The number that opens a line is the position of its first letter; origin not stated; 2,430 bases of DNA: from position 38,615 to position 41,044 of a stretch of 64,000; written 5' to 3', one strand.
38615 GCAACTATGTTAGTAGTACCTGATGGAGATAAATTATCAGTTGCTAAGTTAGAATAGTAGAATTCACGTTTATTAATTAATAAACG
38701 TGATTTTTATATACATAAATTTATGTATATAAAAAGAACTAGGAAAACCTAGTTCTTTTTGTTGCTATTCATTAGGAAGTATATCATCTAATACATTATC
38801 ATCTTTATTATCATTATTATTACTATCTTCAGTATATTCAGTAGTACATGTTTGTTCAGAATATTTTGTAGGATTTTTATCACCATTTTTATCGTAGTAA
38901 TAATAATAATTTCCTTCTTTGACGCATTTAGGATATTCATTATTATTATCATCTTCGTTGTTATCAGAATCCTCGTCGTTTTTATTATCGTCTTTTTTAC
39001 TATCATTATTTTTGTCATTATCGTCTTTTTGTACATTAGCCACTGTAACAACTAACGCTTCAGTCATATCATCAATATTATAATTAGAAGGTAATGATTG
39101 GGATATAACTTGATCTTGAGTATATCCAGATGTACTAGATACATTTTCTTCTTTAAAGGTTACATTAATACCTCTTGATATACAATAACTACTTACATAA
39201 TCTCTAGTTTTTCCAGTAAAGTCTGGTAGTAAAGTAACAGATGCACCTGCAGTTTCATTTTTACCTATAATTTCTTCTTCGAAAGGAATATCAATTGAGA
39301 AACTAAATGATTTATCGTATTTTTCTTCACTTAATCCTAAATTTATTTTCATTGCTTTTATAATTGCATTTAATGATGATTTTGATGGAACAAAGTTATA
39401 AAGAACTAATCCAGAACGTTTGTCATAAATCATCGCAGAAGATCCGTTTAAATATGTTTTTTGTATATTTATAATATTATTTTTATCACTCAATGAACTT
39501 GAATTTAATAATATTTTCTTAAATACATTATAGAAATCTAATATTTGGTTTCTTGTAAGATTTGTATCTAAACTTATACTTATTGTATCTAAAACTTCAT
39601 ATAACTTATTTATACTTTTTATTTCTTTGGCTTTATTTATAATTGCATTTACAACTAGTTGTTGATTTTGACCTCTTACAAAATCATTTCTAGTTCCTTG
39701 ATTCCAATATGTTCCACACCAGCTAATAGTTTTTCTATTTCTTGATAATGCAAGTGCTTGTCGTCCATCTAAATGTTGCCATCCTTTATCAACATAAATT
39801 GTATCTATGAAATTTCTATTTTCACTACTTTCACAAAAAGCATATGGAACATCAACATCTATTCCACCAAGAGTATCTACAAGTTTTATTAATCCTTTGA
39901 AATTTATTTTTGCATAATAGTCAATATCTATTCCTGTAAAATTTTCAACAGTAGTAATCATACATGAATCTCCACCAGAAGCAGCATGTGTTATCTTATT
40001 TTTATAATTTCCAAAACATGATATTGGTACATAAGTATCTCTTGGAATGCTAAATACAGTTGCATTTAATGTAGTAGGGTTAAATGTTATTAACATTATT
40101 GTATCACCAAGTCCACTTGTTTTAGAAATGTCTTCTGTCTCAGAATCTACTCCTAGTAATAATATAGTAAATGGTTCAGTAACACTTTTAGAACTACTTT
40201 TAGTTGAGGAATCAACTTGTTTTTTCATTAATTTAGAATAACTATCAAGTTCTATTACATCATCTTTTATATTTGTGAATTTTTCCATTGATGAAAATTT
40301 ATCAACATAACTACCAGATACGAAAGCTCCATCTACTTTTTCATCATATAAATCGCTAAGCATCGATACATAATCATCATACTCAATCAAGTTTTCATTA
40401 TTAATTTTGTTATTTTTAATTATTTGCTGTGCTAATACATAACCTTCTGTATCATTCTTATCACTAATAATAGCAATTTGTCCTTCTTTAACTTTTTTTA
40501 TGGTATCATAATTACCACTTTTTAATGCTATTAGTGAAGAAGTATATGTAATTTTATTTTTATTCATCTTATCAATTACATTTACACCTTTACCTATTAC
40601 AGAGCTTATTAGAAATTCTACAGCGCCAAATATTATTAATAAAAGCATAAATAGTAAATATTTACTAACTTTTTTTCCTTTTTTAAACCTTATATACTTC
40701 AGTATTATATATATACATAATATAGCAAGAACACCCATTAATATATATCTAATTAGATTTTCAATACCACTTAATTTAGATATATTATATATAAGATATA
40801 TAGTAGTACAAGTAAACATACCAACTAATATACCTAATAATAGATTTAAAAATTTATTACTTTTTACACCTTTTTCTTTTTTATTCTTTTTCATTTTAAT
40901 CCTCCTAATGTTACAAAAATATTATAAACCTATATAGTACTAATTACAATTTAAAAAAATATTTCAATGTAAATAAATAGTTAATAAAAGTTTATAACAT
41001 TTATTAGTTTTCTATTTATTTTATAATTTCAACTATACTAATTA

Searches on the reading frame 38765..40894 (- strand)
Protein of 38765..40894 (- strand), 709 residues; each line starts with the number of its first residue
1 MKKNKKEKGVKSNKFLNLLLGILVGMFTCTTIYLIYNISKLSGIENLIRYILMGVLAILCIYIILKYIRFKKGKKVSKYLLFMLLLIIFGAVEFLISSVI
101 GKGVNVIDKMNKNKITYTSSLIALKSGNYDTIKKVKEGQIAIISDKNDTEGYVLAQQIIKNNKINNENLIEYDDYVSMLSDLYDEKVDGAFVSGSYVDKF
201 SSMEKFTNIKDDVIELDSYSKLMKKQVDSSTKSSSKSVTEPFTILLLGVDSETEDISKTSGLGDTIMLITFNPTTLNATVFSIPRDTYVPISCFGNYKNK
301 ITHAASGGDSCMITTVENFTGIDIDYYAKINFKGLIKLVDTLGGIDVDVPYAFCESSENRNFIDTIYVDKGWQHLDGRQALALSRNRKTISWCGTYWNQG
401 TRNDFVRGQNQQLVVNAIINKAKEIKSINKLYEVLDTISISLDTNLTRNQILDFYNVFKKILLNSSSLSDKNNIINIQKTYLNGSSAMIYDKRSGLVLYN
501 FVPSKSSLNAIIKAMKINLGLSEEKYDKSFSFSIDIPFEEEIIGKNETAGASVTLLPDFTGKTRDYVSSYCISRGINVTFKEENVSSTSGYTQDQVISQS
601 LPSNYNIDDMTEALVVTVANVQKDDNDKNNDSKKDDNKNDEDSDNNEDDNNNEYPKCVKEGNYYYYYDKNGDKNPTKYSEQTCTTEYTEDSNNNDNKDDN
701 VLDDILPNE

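Call 3: search_protein_families(library=pfam, proteins=[window:38765-40894:-], max_evalue=0.1)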
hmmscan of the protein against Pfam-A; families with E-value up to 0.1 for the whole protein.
window:38765-40894:- (709 aa): 6 families
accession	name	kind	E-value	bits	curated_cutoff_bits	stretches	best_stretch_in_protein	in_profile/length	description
PF03816.19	LytR_cpsA_psr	-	1.5e-38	132.8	24.6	1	264-423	3-149/150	LytR_cpsA_psr family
PF12974.12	Phosphonate-bd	-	5.9e-05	23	27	1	112-204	80-174/242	ABC transporter, phosphonate, periplasmic substrate-binding protein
PF03793.24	PASTA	-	0.00064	20.1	23.2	1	556-608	3-53/64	PASTA domain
PF13346.12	ABC2_membrane_5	-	0.0054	16.7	25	1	13-115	80-177/205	ABC-2 family transporter protein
PF04138.20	GtrA_DPMS_TM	-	0.021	15.5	26.1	1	23-106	4-91/117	GtrA/DPMS, transmembrane domain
PF20556.3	DUF6768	-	0.056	13.6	27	1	13-68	40-94/123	Family of unknown function (DUF6768)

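Call 4: search_protein_families(library=ncbifam, proteins=[window:38765-40894:-], max_evalue=0.1)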
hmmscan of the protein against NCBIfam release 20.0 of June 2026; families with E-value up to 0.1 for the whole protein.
window:38765-40894:- (709 aa): 6 families
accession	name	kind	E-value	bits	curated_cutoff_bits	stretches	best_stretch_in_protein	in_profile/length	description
NF051849.1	LCP_trans_Cps2A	equivalog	9.8e-43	147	650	1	6-456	2-419/477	LCP family glycopolymer transferase CpsA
NF006897.1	PRK09379.1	equivalog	1.2e-40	139.6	441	1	217-469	35-265/298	polyisoprenyl-teichoic acid--peptidoglycan teichoic acid transferase TagU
NF047591.1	ligase_LytR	equivalog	1.6e-33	116.4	450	1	217-521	33-329/336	glycopolymer--peptidoglycan transferase LytR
TIGR00350.1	lytR_cpsA_psr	domain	8.1e-33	113.8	62.3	1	263-423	3-151/152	LCP family glycopolymer transferase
TIGR01098.1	3A0109s03R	subfamily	0.0005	19.6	112.05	1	109-201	110-208/253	phosphate/phosphite/phosphonate ABC transporter substrate-binding protein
TIGR00461.1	gcvP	equivalog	0.0066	14.2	859.2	1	417-460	384-427/939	aminomethyl-transferring glycine dehydrogenase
